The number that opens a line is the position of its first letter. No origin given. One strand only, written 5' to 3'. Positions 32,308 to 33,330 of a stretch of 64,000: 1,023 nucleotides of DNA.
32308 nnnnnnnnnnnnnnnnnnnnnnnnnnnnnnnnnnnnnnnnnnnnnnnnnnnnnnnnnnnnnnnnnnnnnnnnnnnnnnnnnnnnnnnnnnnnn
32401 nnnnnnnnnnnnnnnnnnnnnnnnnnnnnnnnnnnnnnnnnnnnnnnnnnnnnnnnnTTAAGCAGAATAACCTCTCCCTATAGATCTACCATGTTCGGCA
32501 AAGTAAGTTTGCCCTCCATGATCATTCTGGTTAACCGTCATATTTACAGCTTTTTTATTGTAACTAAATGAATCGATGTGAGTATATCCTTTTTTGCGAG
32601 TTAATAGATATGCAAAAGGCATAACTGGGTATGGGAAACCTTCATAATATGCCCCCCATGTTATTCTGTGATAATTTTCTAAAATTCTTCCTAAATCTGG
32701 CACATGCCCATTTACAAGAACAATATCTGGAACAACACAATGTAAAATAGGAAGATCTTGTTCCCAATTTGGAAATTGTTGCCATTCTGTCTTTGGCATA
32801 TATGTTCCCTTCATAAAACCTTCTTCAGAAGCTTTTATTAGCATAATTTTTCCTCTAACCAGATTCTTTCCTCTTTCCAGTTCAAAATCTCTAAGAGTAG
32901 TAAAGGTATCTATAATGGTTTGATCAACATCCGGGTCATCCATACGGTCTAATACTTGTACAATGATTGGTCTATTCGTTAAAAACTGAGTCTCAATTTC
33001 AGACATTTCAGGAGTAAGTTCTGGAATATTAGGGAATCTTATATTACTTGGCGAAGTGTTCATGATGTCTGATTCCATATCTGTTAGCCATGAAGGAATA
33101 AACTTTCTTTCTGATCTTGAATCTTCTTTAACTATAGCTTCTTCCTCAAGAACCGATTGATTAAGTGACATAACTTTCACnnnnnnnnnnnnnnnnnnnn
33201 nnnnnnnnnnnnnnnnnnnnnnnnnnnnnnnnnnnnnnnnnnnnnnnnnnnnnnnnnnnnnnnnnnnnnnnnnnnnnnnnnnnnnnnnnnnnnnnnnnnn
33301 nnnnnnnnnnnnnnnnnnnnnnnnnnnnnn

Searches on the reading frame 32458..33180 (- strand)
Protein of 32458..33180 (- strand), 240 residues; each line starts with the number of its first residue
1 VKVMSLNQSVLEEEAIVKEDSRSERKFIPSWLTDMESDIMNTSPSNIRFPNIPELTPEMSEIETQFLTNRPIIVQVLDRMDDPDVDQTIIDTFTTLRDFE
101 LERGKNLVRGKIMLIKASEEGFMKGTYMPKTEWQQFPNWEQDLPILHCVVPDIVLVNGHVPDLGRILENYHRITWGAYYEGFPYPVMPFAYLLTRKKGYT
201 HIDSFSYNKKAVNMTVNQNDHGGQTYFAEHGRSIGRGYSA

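Call 4: search_protein_families(library=pfam, proteins=[window:32458-33180:-], max_evalue=0.1)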
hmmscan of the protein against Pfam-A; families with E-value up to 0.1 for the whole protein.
window:32458-33180:- (240 aa): 1 family
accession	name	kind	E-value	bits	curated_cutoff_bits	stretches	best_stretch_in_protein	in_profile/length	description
PF03190.21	Thioredox_DsbH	-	0.041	14.3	27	0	67-141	68-135/163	Protein of unknown function, DUF255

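Call 5: search_protein_families(library=ncbifam, proteins=[window:32458-33180:-], max_evalue=0.1)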
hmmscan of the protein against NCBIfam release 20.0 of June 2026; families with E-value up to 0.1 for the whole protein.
window:32458-33180:- (240 aa): 0 families

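Call 7: find_homologous_proteins(query=window:32458-33180:-, max_evalue=0.001)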
Query window:32458-33180:- (240 aa): 2 proteins with E <= 0.001 among 121 candidates.
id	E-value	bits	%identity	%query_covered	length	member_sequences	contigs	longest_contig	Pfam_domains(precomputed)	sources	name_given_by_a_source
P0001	1.6e-145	501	92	99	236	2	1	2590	-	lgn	-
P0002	5.7e-137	473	88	99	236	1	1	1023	-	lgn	-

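Call 8: search_solved_structures(query=window:32458-33180:-, max_evalue=10)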
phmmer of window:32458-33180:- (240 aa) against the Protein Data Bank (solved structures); distinct sequences matched with E-value up to 10: 0.

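Call 9: search_protein_families(library=padloc, proteins=[window:32458-33180:-], max_evalue=0.1)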
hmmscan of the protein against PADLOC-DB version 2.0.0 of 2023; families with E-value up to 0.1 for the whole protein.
window:32458-33180:- (240 aa): 1 family
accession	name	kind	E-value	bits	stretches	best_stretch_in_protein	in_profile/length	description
PDLC01990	CARF_m8--CARF_Beta-galactosidase_LolE_TM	-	0.067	8.4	1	66-136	20-88/1791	-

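Call 10: search_protein_families(library=phrogs, proteins=[window:32458-33180:-], max_evalue=0.1)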
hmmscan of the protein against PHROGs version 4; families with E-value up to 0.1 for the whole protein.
window:32458-33180:- (240 aa): 0 families

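Call 12: find_encoding_contigs(protein=P0001, flank=10000)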
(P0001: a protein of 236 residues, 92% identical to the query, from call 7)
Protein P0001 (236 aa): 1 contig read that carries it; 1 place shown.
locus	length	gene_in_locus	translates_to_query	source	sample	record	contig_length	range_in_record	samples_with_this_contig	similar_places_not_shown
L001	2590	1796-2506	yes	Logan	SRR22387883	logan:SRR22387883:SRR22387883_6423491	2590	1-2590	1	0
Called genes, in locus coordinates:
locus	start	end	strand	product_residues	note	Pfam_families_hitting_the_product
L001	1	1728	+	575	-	?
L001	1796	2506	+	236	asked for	-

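Call 13: find_encoding_contigs(protein=P0002, flank=10000)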
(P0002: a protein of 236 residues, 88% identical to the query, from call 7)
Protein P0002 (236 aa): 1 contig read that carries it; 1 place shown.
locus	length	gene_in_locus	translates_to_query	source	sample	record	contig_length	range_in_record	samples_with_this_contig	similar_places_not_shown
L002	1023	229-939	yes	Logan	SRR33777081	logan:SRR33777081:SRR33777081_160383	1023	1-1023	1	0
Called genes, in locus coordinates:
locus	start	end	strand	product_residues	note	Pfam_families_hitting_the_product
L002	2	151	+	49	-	?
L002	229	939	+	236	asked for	-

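Call 21: find_related_loci(query=A1, collection=genome_contigs, flank=10000)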
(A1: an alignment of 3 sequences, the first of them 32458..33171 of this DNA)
Query A1 (237 aa) in genome_contigs; peptide patterns used: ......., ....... (x = any residue, [..] = any of these).
81 stretches matched a pattern, but none encodes a relative of the query by tblastn (E <= 1e-3).

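Call 25: predict_structure(alignment_id=A1)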
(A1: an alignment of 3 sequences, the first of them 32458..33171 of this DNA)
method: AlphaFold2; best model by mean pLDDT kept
length: 237 residues; sequences in the alignment: 3
mean_pLDDT: 34.3   pTM: 0.23
mean pLDDT of the five models: 34.3, 32.3, 32.3, 28.9, 28.0
residues with pLDDT >= 90: 0; 70-90: 0; 50-70: 0; < 50: 237
segments of 3 or more residues with pLDDT < 50: 1-237
pLDDT, mean of each block of 10 residues (from residue 1): 30 31 37 37 35 38 37 39 44 40 34 34 32 28 29 38 42 34 37 32 31 28 28 25
secondary structure, 60 per line:
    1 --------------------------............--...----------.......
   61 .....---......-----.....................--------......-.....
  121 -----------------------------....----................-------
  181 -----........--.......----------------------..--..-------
elements in order: H27-38 H54-65 E69-74 H80-100 E109-114 H116-120 E150-153 H158-173 E186-193 E196-202

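Call 33: search_protein_representatives(alignment_id=A1)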
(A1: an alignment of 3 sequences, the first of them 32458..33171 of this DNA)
Query: 3 sequences, 236 profile positions. Proteins with E-value up to 0.001 (for the whole library): 4; up to 1e-10: 2; up to 1e-30: 1. The best 4 are listed.
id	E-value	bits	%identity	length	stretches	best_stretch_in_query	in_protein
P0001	4.1e-160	546.5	-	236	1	1-236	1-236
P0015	1.3e-22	96.5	-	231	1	27-230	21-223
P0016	1.5e-10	57.0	-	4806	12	152-205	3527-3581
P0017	4.1e-08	49.1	-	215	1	37-179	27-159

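Call 37: find_homologous_proteins(query=A4, max_evalue=0.001)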
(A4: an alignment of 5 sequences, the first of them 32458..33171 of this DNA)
Query A4 (5 sequences) (237 aa, profile of the alignment): 8 proteins with E <= 0.001 among 1482 candidates.
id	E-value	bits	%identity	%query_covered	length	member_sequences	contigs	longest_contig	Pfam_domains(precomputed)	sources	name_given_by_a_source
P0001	1.2e-120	419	92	100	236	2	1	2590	-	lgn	-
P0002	1.5e-120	419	88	100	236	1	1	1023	-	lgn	-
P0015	6.3e-100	351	31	86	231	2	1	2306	-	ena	-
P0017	1.1e-75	272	30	68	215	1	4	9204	-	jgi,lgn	-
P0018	2.4e-47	179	30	56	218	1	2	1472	-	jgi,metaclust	metaclust:\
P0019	2.7e-40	156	27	56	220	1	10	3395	-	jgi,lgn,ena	-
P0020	7.1e-33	132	33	52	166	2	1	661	-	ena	-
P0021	3.9e-11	61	25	59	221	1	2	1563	-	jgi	jgi:hypothetical protein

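Call 38: find_encoding_contigs(protein=P0017, flank=8000, max_places=3)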
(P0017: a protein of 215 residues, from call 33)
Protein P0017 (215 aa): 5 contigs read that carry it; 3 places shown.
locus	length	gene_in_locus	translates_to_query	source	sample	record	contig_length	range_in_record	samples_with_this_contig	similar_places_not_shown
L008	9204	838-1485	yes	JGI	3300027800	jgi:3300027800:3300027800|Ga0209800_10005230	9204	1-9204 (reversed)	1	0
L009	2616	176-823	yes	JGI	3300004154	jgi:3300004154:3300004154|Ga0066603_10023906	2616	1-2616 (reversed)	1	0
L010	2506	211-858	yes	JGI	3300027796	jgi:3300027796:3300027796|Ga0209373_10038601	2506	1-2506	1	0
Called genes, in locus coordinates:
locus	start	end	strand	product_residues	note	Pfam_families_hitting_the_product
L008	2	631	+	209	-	?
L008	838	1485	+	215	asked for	-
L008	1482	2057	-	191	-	-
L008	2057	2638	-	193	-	PF00574:CLP_protease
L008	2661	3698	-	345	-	PF05697:Trigger_N, PF05698:Trigger_C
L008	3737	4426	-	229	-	PF04203:Sortase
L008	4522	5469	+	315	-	PF09136:Glucodextran_B (faint), PF17936:Big_6 (weak), PF19077:Big_13 (weak)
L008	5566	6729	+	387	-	PF01594:AI-2E_transport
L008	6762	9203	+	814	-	?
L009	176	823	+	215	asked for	-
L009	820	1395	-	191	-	-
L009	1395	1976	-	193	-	PF00574:CLP_protease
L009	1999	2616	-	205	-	?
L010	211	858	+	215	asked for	-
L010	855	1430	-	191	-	-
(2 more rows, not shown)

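Call 39: find_encoding_contigs(protein=P0015, flank=8000, max_places=2)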
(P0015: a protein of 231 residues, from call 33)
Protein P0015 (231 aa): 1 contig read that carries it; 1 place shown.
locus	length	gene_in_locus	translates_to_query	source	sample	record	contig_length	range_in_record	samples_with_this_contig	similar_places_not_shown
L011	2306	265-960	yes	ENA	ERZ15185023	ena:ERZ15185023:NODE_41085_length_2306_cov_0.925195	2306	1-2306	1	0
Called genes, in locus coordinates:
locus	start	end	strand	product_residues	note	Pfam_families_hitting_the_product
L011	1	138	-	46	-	?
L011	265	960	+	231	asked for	-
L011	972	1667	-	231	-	PF24038:DUF7347 (weak), PF00293:NUDIX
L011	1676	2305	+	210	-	?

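Call 40: find_encoding_contigs(protein=P0019, flank=8000, max_places=4)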
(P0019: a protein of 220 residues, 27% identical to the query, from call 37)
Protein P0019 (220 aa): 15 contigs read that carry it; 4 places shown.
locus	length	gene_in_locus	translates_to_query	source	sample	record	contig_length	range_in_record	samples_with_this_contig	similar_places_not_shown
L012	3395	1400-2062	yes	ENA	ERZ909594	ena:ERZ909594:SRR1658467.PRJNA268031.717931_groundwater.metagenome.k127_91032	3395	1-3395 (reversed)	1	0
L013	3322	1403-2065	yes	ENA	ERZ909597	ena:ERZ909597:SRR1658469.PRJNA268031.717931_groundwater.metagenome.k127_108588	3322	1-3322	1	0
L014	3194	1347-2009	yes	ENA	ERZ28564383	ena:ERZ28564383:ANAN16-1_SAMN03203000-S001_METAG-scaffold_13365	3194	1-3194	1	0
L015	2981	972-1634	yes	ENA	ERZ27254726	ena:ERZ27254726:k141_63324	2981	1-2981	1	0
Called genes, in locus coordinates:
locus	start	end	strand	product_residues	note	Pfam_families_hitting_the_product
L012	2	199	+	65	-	?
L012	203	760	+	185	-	-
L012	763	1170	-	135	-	PF04073:tRNA_edit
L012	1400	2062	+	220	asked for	-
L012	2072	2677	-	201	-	-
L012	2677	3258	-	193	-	PF00574:CLP_protease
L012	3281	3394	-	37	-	?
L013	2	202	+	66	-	?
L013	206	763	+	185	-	-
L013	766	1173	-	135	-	PF04073:tRNA_edit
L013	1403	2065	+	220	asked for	-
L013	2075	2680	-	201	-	-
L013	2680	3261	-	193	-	PF00574:CLP_protease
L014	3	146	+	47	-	?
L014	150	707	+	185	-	-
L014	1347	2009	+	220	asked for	-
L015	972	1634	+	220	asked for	-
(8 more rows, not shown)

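Call 44: search_solved_structures(query=A5, max_evalue=10, show_alignments=2)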
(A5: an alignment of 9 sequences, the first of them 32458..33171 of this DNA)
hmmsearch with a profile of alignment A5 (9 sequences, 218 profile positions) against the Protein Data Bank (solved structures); distinct sequences matched with E-value up to 10: 1.
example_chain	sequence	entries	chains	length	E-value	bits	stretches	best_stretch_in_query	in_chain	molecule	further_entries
2mr6_A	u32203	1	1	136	0.39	13.3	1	21-71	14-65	De novo designed Protein OR462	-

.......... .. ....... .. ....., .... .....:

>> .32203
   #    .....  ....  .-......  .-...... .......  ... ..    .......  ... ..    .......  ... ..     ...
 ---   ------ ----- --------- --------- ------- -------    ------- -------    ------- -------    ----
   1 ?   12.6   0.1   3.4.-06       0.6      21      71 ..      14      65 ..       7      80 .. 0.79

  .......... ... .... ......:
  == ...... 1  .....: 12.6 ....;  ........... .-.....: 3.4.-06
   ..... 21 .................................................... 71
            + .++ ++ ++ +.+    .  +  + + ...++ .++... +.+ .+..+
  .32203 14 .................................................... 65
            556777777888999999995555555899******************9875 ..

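Call 45: search_protein_families(library=pfam, alignment_id=A5, max_evalue=1)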
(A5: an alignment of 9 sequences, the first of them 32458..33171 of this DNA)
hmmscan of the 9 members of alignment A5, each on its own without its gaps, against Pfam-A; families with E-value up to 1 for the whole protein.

A. member 1, window:32458-33171:- (237 aa): 1 family
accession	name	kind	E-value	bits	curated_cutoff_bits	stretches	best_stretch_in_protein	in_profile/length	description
PF03190.21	Thioredox_DsbH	-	0.04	14.3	27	1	64-138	68-135/163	Protein of unknown function, DUF255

B. families by the number of members that match (of 9 scanned): 1 family
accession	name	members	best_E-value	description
PF03190.21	Thioredox_DsbH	3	0.011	Protein of unknown function, DUF255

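Call 52: predict_structure(alignment_id=A5)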
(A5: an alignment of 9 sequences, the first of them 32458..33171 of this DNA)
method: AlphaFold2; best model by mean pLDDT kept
length: 237 residues; sequences in the alignment: 9
mean_pLDDT: 68.8   pTM: 0.69
mean pLDDT of the five models: 68.8, 67.0, 61.7, 59.4, 58.9
residues with pLDDT >= 90: 42; 70-90: 92; 50-70: 38; < 50: 65
segments of 3 or more residues with pLDDT < 50: 1-22, 116-120, 180-182, 201-222, 225-237
pLDDT, mean of each block of 10 residues (from residue 1): 34 37 62 89 88 88 89 78 92 95 93 56 76 78 77 72 69 61 71 79 40 42 42 34
secondary structure, 60 per line:
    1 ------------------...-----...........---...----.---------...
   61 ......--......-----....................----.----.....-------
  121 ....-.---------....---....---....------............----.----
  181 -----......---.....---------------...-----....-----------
elements in order: H27-37 H58-66 E69-74 H80-99 E109-113 E121-124 H136-139 E143-146 E150-153 H160-171 E186-191 E195-199 H223-226

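Call 58: fold_search(model_id=the predicted structure, library=pdb)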
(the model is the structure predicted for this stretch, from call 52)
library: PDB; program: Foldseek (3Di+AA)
matches with E <= 10: 724; with E <= 0.001: 0
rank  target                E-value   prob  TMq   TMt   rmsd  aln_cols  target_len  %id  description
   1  1z15                  1.6e-01  0.30  0.24  0.18   9.4       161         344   11  Crystal structure analysis of periplasmic Leu/Ile/Val-binding protein in superopen form (released 2005-10-04)
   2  4q6w_A                1.6e-01  0.25  0.19  0.13  10.8       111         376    9  Crystal Structure of Periplasmic Binding Protein type 1 from Bordetella pertussis Tohama I complexed with 3-Hydroxy Be (released 2014-07-02)
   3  2ffh_A                1.7e-01  0.08  0.14  0.09  16.4       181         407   10  THE SIGNAL SEQUENCE BINDING PROTEIN FFH FROM THERMUS AQUATICUS (released 1999-07-16)
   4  4gnr                  1.8e-01  0.15  0.17  0.12  11.1       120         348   12  1.0 Angstrom resolution crystal structure of the branched-chain amino acid transporter substrate binding protein LivJ fr (released 2012-09-05)
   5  4q6w_B                1.9e-01  0.21  0.19  0.13  10.6       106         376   10  Crystal Structure of Periplasmic Binding Protein type 1 from Bordetella pertussis Tohama I complexed with 3-Hydroxy Be (released 2014-07-02)
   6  7b6h                  1.9e-01  0.12  0.18  0.08  14.6       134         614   11  Drosophila melanogaster TRAPP C11 subunits region 1 to 718 (released 2021-06-09)
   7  3n0w_A                2.2e-01  0.21  0.24  0.17  10.8       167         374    8  Crystal structure of a branched chain amino acid ABC transporter periplasmic ligand-binding protein (Bxe_C0949) from B (released 2010-06-02)
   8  4evq_A                2.3e-01  0.21  0.20  0.14  10.7       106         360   13  Crystal structure of ABC transporter from R. palustris - solute binding protein (RPA0668) in complex with 4-hydroxyben (released 2012-05-23)
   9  4f06                  2.3e-01  0.18  0.21  0.15  10.8       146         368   12  Crystal structure of solute binding protein of ABC transporter from Rhodopseudomonas palustris HaA2 RPB_2270 in complex  (released 2012-08-15)
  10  5lba_B                2.8e-01  0.07  0.16  0.10  17.6       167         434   12  Crystal structure of human RECQL5 helicase in complex with DSPL fragment(1-cyclohexyl-3-(oxolan-2-ylmethyl)urea, SGC - (released 2016-07-06)
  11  5lba_C                3.0e-01  0.09  0.19  0.12  17.6       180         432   13  Crystal structure of human RECQL5 helicase in complex with DSPL fragment(1-cyclohexyl-3-(oxolan-2-ylmethyl)urea, SGC - (released 2016-07-06)
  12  1usg                  3.2e-01  0.16  0.23  0.17  10.4       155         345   11  L-leucine-binding protein, apo form (released 2003-12-18)
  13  4nv3_A                3.4e-01  0.14  0.19  0.14  11.3       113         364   14  The crystal structure of a solute-binding protein (N280D mutant) from Anabaena variabilis ATCC 29413 in complex with v (released 2013-12-11)
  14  9arh_A                3.6e-01  0.20  0.21  0.08  10.4       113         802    8  Rat GluN1-GluN2B NMDA receptor channel in complex with glycine (released 2024-07-31)
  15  2lbp                  3.6e-01  0.13  0.20  0.15  11.2       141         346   12  STRUCTURE OF THE L-LEUCINE-BINDING PROTEIN REFINED AT 2.4 ANGSTROMS RESOLUTION AND COMPARISON WITH THE LEU(SLASH)ILE(SLA (released 1989-07-12)
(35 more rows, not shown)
